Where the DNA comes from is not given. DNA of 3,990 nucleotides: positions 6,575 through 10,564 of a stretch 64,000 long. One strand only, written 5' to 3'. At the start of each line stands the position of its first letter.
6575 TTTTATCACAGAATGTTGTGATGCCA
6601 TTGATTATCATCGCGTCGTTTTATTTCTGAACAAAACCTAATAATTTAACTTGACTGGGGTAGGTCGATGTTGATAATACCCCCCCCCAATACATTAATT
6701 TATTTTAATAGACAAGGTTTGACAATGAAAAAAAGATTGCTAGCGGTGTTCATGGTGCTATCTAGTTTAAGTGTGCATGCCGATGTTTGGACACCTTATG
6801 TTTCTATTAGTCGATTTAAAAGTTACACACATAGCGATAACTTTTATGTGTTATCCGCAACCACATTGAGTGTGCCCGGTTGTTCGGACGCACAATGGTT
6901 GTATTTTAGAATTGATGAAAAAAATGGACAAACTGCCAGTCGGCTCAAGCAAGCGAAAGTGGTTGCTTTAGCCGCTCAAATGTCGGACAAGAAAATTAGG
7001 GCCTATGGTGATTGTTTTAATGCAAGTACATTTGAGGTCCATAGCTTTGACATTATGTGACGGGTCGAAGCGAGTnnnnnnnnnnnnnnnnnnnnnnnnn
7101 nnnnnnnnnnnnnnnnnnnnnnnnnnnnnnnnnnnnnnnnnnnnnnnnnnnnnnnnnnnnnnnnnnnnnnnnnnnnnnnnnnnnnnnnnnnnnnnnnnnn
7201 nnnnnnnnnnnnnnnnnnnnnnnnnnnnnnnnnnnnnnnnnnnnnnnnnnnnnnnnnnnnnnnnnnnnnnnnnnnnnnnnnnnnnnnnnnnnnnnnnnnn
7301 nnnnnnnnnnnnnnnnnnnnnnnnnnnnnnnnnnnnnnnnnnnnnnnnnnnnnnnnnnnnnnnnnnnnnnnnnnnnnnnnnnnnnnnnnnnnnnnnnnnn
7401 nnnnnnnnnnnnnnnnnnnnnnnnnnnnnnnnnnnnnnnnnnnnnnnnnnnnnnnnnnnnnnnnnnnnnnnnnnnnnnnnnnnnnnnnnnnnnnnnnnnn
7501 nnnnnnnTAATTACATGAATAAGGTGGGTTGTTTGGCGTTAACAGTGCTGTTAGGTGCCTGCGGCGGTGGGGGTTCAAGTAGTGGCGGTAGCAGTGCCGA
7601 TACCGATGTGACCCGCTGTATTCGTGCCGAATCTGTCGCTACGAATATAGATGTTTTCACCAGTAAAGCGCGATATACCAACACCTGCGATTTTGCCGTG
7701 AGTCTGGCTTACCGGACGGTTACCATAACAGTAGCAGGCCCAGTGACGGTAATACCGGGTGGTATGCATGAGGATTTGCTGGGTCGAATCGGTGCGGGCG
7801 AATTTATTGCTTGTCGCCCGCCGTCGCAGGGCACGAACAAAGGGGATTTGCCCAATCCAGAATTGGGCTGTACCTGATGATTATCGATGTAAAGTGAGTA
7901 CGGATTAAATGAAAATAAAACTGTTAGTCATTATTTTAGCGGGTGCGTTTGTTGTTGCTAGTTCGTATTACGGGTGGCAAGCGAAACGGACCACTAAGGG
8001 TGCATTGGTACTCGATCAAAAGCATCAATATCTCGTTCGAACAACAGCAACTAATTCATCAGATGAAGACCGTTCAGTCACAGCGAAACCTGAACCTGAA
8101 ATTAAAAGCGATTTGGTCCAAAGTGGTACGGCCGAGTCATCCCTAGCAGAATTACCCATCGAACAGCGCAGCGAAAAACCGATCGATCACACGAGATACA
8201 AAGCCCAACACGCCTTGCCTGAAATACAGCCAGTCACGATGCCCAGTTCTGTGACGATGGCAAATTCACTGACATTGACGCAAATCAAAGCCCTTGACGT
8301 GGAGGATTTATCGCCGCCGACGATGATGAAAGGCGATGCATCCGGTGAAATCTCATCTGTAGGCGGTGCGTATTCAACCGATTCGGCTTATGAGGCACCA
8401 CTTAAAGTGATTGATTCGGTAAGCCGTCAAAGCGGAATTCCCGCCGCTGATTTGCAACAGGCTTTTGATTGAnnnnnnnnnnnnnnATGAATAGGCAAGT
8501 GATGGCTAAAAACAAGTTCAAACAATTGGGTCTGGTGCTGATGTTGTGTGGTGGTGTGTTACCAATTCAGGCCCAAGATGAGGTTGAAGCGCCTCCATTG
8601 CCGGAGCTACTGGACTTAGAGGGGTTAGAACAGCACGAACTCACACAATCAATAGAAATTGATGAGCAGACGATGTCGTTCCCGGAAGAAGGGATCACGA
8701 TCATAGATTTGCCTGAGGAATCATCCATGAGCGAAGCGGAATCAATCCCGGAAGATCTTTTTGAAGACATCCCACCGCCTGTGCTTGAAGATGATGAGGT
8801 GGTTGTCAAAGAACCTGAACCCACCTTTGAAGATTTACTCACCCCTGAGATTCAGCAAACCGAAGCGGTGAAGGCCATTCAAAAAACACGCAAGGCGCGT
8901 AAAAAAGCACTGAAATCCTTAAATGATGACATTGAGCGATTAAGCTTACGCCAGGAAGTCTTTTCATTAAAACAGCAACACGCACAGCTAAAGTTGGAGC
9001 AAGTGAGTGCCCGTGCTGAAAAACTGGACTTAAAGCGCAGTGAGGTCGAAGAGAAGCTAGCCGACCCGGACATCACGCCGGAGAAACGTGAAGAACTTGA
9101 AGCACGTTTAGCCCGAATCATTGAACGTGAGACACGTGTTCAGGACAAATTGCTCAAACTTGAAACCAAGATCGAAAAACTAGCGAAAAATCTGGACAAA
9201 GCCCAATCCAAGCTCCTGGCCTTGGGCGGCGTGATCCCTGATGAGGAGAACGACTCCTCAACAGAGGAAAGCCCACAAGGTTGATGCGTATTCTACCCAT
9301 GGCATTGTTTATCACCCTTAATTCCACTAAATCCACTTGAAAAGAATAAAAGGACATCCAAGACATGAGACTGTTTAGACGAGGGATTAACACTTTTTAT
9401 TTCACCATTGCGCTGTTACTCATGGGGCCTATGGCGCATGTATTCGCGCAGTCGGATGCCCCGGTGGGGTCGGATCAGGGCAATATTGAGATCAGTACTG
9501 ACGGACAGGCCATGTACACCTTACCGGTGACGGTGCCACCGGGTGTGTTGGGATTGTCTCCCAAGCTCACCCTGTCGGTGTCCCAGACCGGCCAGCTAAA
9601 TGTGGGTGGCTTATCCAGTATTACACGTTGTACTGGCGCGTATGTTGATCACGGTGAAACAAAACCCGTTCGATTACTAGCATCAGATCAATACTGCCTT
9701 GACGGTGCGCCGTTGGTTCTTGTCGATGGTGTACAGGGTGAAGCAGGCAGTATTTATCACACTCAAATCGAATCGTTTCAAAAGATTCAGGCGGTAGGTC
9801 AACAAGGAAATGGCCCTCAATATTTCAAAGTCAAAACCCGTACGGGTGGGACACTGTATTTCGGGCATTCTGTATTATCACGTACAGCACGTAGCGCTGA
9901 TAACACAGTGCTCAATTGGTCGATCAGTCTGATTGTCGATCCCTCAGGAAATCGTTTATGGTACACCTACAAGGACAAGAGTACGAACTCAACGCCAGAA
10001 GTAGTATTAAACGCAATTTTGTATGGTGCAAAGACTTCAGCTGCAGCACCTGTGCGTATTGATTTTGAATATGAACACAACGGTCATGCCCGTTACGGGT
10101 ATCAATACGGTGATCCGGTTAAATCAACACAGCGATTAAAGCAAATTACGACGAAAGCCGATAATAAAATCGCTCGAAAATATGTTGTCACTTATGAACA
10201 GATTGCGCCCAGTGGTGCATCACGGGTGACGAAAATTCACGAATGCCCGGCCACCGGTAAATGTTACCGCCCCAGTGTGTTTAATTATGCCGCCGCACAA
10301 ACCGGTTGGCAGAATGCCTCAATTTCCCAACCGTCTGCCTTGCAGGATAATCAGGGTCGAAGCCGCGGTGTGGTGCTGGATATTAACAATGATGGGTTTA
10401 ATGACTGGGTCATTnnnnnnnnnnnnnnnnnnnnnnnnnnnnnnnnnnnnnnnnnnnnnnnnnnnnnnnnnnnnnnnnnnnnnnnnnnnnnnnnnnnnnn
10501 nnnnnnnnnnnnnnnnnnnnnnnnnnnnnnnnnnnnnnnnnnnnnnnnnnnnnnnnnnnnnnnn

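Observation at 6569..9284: Five-gene operon of small exported proteins with a perfect CRP-type site, directly upstream of the Rhs gene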

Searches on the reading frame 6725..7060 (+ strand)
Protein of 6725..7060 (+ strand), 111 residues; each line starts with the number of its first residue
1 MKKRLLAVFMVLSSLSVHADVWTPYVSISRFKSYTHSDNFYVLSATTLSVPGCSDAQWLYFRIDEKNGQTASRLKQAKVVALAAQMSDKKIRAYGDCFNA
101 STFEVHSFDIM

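Call 3: search_protein_families(library=pfam, proteins=[window:6725-7060:+], max_evalue=0.1)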
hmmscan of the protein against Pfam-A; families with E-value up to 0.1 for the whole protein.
window:6725-7060:+ (111 aa): 1 family
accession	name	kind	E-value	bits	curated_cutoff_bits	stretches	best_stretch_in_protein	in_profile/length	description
PF19454.4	DUF5992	-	0.007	16.8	23.8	1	6-94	5-89/106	Family of unknown function (DUF5992)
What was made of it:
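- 6725..7060 (+): o1: a small secreted two-Cys protein (signal peptide, cleavage VHA|D). It belongs to a divergent DUF5992-like family. DUF5992 scores 16.8 bits against a cut-off of 23.8 (call 3).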

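Call 6: search_protein_families(library=ncbifam, proteins=[window:6725-7060:+], max_evalue=0.1)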
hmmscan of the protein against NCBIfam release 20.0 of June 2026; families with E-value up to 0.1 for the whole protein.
window:6725-7060:+ (111 aa): 0 families

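Call 71: search_protein_families(library=pfam, alignment_id=A7, max_evalue=0.1)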
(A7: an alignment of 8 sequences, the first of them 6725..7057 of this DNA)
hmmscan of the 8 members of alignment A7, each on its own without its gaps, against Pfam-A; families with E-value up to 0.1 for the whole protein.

A. member 1, window:6725-7057:+ (111 aa): 1 family
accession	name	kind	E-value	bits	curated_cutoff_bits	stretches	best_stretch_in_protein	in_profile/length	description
PF19454.4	DUF5992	-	0.007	16.8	23.8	1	6-94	5-89/106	Family of unknown function (DUF5992)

B. families by the number of members that match (of 8 scanned): 1 family
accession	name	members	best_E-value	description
PF19454.4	DUF5992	1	0.007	Family of unknown function (DUF5992)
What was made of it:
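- On DUF5992 (Pfam PF19454), for o1: None of the 7 other o1-like proteins hits it (call 71).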

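Call 104: search_protein_families(library=phrogs, proteins=[window:6725-7060:+], max_evalue=0.01)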
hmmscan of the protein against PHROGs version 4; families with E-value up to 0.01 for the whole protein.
window:6725-7060:+ (111 aa): 0 families

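Call 105: search_protein_families(library=padloc, proteins=[window:6725-7060:+], max_evalue=0.01)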
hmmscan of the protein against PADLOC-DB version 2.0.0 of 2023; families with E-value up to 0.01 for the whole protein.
window:6725-7060:+ (111 aa): 0 families

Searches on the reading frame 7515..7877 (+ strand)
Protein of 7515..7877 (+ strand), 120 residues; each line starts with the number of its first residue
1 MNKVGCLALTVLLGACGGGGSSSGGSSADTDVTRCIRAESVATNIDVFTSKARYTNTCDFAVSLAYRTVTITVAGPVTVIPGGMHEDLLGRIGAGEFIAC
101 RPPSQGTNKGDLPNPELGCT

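Call 3: search_protein_families(library=pfam, proteins=[window:7515-7877:+], max_evalue=0.1)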
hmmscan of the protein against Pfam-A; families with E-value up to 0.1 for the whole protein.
window:7515-7877:+ (120 aa): 0 families

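Call 6: search_protein_families(library=ncbifam, proteins=[window:7515-7877:+], max_evalue=0.1)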
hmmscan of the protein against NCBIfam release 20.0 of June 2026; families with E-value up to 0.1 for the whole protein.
window:7515-7877:+ (120 aa): 0 families

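Call 7: find_encoding_contigs(protein=window:7515-7877:+, flank=10000, max_places=6)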
Protein window:7515-7877:+ (120 aa): no gene with exactly this product is on record in the collection.

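Call 83: predict_structure(alignment_id=A10)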
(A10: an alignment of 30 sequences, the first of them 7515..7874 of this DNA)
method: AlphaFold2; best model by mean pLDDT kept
length: 120 residues; sequences in the alignment: 30
mean_pLDDT: 82.5   pTM: 0.68
mean pLDDT of the five models: 82.5, 82.1, 81.6, 81.4, 80.8
residues with pLDDT >= 90: 66; 70-90: 23; 50-70: 25; < 50: 6
segments of 3 or more residues with pLDDT < 50: 1-3
pLDDT, mean of each block of 10 residues (from residue 1): 52 54 61 96 83 96 93 94 90 83 95 93
secondary structure, 60 per line:
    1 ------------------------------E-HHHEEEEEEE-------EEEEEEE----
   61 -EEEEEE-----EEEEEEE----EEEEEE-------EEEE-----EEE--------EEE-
elements in order: E36-42 E50-56 E62-67 E73-79 E84-89 E97-100 E106-108 E117-119

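Call 85: fold_search(model_id=the predicted structure, library=pdb)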
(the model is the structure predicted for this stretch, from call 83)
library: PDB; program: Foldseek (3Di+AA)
matches with E <= 10: 861; with E <= 0.001: 0
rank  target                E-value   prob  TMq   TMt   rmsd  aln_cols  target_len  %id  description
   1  7skp_A                2.7e-02  1.00  0.37  0.57   4.8        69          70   19  De novo synthetic protein DIG14 (tetragonal space group) (released 2022-10-12)
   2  3e38_B                5.4e-02  0.97  0.33  0.13   8.6        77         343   21  CRYSTAL STRUCTURE OF A TWO-DOMAIN PROTEIN CONTAINING PREDICTED PHP-LIKE METAL-DEPENDENT PHOSPHOESTERASE (BVU_3505) FRO (released 2008-10-07)
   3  7skp_B                6.3e-02  0.99  0.36  0.53   4.8        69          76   19  De novo synthetic protein DIG14 (tetragonal space group) (released 2022-10-12)
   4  3e38_A                8.7e-02  0.95  0.33  0.13  10.3        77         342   17  CRYSTAL STRUCTURE OF A TWO-DOMAIN PROTEIN CONTAINING PREDICTED PHP-LIKE METAL-DEPENDENT PHOSPHOESTERASE (BVU_3505) FRO (released 2008-10-07)
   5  5jpm_B                1.5e-01  0.54  0.30  0.06  13.7       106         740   10  Structure of the complex of human complement C4 with MASP-2 rebuilt using iMDFF (released 2016-08-10)
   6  2ker_MODEL_1_A        1.6e-01  0.99  0.43  0.62   5.7        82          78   20  alpha-amylase inhibitor Parvulustat (Z-2685) from Streptomyces parvulus (released 2009-02-17)
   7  5j4f_B                1.6e-01  0.13  0.14  0.16  12.4        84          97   10  Crystal structure of the N-terminally His6-tagged HP0902, an uncharacterized protein from Helicobacter pylori 26695 (released 2017-02-08)
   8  8bl6                  1.7e-01  0.98  0.38  0.34   3.4        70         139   18  De novo single-chain immunoglobulin dimer scIg12+EF3a (released 2023-10-04)
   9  2ii8_B                1.7e-01  0.54  0.24  0.27   6.6        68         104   12  Anabaena sensory rhodopsin transducer (released 2007-03-20)
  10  3zja                  2.4e-01  0.20  0.21  0.21  12.8       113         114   12  The crystal structure of a Cu(I) metallochaperone from Streptomyces lividans (released 2014-01-29)
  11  5j4g_A                2.4e-01  0.10  0.15  0.17  12.9        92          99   10  Crystal structure of the C-terminally His6-tagged HP0902, an uncharacterized protein from Helicobacter pylori 26695 (released 2017-02-08)
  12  8bl3                  2.6e-01  0.91  0.34  0.30   4.8        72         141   19  De novo single-chain immunoglobulin dimer scIg12 (released 2023-10-04)
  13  3o0l_A                2.6e-01  0.63  0.27  0.29   6.4        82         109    6  Crystal structure of a Pfam DUF1425 family member (Shew_1734) from Shewanella sp. pv-4 at 1.81 a resolution (released 2010-08-04)
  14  8fuu                  2.6e-01  0.41  0.21  0.08  14.9        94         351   11  Crystal structure of Xenopus laevis arrestin 1 - P3221 crystal form (released 2024-07-24)
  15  7pjj                  2.7e-01  0.33  0.26  0.05  13.8        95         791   14  Structure of the Family-3 Glycosyl Hydrolase BcpE2 from Streptomyces scabies (released 2022-07-13)
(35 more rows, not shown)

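Call 90: search_solved_structures(query=A10, max_evalue=1)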
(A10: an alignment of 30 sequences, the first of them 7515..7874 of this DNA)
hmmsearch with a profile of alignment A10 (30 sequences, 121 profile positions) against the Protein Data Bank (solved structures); distinct sequences matched with E-value up to 1: 6.
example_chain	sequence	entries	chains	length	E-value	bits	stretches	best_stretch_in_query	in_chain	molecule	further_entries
6q5g_A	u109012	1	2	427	0.02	17.9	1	17-81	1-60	Sugar ABC transporter substrate-binding protein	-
3omb_A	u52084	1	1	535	0.031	17.2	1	7-85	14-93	Extracellular solute-binding protein, family 1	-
6h0h_A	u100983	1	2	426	0.053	16.5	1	18-81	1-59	Probable solute binding protein of ABC transporter system for sugars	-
4k3v_A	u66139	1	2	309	0.19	14.7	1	1-34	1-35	ABC superfamily ATP binding cassette transporter, binding protein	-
9mgb_a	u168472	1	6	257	0.52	13.3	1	11-53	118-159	CL33 scFv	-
6cp9_B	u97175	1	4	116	0.98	12.4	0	53-92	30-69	CdiI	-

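Call 104: search_protein_families(library=phrogs, proteins=[window:7515-7877:+], max_evalue=0.01)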
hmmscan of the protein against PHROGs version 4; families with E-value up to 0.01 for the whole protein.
window:7515-7877:+ (120 aa): 0 families

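Call 105: search_protein_families(library=padloc, proteins=[window:7515-7877:+], max_evalue=0.01)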
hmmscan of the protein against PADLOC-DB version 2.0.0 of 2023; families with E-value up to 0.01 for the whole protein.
window:7515-7877:+ (120 aa): 0 families

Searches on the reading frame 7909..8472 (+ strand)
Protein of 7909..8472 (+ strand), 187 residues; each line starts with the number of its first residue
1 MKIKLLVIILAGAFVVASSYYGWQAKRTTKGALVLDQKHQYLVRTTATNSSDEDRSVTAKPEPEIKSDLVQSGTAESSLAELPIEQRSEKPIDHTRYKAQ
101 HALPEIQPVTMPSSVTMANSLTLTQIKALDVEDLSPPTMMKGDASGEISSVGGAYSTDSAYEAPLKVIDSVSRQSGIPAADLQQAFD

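Call 3: search_protein_families(library=pfam, proteins=[window:7909-8472:+], max_evalue=0.1)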
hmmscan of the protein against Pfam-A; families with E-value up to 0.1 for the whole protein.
window:7909-8472:+ (187 aa): 0 families

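Call 6: search_protein_families(library=ncbifam, proteins=[window:7909-8472:+], max_evalue=0.1)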
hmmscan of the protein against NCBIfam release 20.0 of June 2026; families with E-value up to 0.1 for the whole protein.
window:7909-8472:+ (187 aa): 0 families

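Call 28: find_encoding_contigs(protein=window:7909-8472:+, flank=10000, max_places=6)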
Protein window:7909-8472:+ (187 aa): no gene with exactly this product is on record in the collection.

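Call 104: search_protein_families(library=phrogs, proteins=[window:7909-8472:+], max_evalue=0.01)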
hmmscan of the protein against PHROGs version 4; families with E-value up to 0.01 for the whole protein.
window:7909-8472:+ (187 aa): 0 families

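Call 105: search_protein_families(library=padloc, proteins=[window:7909-8472:+], max_evalue=0.01)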
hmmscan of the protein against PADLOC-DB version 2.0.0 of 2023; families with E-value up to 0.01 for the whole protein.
window:7909-8472:+ (187 aa): 0 families

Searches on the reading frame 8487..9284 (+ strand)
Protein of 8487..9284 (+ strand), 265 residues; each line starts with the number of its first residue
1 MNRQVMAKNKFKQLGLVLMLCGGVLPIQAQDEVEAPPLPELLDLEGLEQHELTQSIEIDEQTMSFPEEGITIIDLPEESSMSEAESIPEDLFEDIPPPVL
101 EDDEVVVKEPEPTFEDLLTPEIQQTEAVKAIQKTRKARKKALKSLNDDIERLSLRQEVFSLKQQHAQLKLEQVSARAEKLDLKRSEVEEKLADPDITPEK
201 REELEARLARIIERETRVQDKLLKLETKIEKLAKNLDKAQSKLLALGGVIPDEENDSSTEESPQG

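Call 3: search_protein_families(library=pfam, proteins=[window:8487-9284:+], max_evalue=0.1)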
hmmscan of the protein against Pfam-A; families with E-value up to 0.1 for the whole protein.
window:8487-9284:+ (265 aa): 2 families
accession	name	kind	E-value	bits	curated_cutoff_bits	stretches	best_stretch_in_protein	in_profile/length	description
PF16326.10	ABC_tran_CTD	-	0.034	14.8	32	0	165-215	5-54/69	ABC transporter C-terminal domain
PF16519.10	TRPM_tetra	-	0.097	13.3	26.6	1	197-232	7-42/56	Tetramerisation domain of TRPM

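Call 6: search_protein_families(library=ncbifam, proteins=[window:8487-9284:+], max_evalue=0.1)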
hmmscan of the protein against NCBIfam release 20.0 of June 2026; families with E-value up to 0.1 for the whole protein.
window:8487-9284:+ (265 aa): 7 families
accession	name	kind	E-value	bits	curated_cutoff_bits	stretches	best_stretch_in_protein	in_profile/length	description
TIGR02168.1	SMC_prok_B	equivalog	0.0002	19.2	567.35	1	112-246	365-496/1181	chromosome segregation protein SMC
NF041035.1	Rad50_Halo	equivalog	0.00053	18.5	1000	1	124-242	235-350/883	DNA double-strand break repair ATPase Rad50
NF009344.0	PRK12705.1-1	equivalog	0.0039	15.9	831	1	111-253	63-206/572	hypothetical protein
NF002572.0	PRK02224.1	equivalog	0.0061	14.9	1087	1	123-247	261-390/888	DNA double-strand break repair ATPase Rad50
TIGR02169.1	SMC_prok_A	equivalog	0.019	12.6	729.4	1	126-242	351-464/1165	chromosome segregation protein SMC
NF045487.1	ASRP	equivalog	0.036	12.7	300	1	118-248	110-239/593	archaea-specific SMC-related protein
NF047515.1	SpiroCoCo_C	equivalog_domain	0.041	13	125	0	127-241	101-208/313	SpiroCoCo family coiled-coil protein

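Call 31: find_homologous_proteins(query=A4, max_evalue=0.001)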
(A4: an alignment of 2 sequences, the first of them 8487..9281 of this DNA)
Query A4 (2 sequences) (265 aa, profile of the alignment): 3 proteins with E <= 0.001 among 8000 candidates.
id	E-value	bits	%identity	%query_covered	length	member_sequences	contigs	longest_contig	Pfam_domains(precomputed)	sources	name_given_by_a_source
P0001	3.9e-140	484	100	100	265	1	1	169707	-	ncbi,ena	-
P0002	2.5e-116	406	47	52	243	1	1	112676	-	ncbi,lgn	-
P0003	5.1e-68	247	42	68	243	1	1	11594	-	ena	-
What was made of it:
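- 8487..9284 (+): o5: a signal peptide, an acidic Pro-rich region, the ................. motif and a coiled coil of about 130 aa. Call 31: only 3 clusters among 5.8 billion proteins.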

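Call 32: find_encoding_contigs(protein=P0003, flank=10000, max_places=6)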
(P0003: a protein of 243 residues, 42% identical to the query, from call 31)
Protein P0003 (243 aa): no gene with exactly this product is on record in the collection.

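Call 33: find_encoding_contigs(protein=P0001, flank=10000, max_places=3)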
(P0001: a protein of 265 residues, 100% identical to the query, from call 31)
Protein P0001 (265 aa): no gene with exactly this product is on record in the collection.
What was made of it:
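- Tried and rejected: Exact-sequence look-ups of o3, o4, P0001 and P0003 found no contig on record (calls 7, 28, 32, 33).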

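Call 34: list_cluster_members(proteins=[P0001, P0002, P0003])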
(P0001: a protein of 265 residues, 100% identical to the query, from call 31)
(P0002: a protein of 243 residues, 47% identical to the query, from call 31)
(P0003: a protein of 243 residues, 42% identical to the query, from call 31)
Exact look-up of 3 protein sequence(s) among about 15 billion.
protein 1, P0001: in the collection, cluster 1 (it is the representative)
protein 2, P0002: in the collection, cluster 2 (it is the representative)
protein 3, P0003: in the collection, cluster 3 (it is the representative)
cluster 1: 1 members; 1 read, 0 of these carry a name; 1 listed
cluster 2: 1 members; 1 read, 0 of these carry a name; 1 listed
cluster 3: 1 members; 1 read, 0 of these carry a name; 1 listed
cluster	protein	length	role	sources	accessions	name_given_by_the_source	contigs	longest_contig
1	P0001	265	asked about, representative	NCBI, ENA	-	-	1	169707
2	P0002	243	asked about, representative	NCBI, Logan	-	-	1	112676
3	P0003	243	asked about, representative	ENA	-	-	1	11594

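Call 104: search_protein_families(library=phrogs, proteins=[window:8487-9284:+], max_evalue=0.01)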
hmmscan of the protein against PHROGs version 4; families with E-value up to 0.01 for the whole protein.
window:8487-9284:+ (265 aa): 1 family
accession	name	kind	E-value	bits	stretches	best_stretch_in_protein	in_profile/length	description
phrog_12015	-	unknown function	0.0026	18.4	1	171-237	94-157/165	-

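Call 105: search_protein_families(library=padloc, proteins=[window:8487-9284:+], max_evalue=0.01)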
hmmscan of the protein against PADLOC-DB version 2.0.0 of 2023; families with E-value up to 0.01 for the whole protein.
window:8487-9284:+ (265 aa): 5 families
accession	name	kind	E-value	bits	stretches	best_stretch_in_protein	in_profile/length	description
PDLC02739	PbeC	-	0.0016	15.2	1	143-241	369-472/644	PbeC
PDLC00513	JetC1|JetC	-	0.0018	14.3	1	122-243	703-823/1140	DUF3584 domain; MukB-like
PDLC03865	LmuB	-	0.0022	14.2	1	127-244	560-676/1007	-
PDLC03859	LmuB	-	0.0039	14.4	1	126-240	360-476/611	-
PDLC00551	JetC2|JetC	-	0.0051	12.7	1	123-243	272-390/1365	DUF3584 domain; MukB-like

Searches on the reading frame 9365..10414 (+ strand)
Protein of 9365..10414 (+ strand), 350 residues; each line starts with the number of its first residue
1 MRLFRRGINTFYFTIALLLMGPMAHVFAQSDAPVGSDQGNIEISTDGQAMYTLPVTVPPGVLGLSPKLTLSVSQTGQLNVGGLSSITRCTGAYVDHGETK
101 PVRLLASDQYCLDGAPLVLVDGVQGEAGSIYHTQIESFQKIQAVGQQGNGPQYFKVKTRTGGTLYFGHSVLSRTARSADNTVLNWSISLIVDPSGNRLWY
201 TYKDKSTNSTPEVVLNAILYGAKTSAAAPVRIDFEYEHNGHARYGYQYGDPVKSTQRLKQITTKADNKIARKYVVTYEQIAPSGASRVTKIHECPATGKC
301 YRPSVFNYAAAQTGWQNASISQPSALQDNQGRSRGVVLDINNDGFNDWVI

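Call 112: search_protein_families(library=pfam, proteins=[window:9365-10414:+], max_evalue=1)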
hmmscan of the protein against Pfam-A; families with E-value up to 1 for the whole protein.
window:9365-10414:+ (350 aa): 1 family
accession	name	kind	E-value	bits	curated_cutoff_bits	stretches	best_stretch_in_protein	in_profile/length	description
PF03534.18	SpvB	-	1.2e-07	31.7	22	1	131-209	103-184/287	Salmonella virulence plasmid 65kDa B protein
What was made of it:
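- On TcdB/TcaC-type Rhs polymorphic toxin: SpvB scores 31.7 bits against a cut-off of 22 (call 112).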
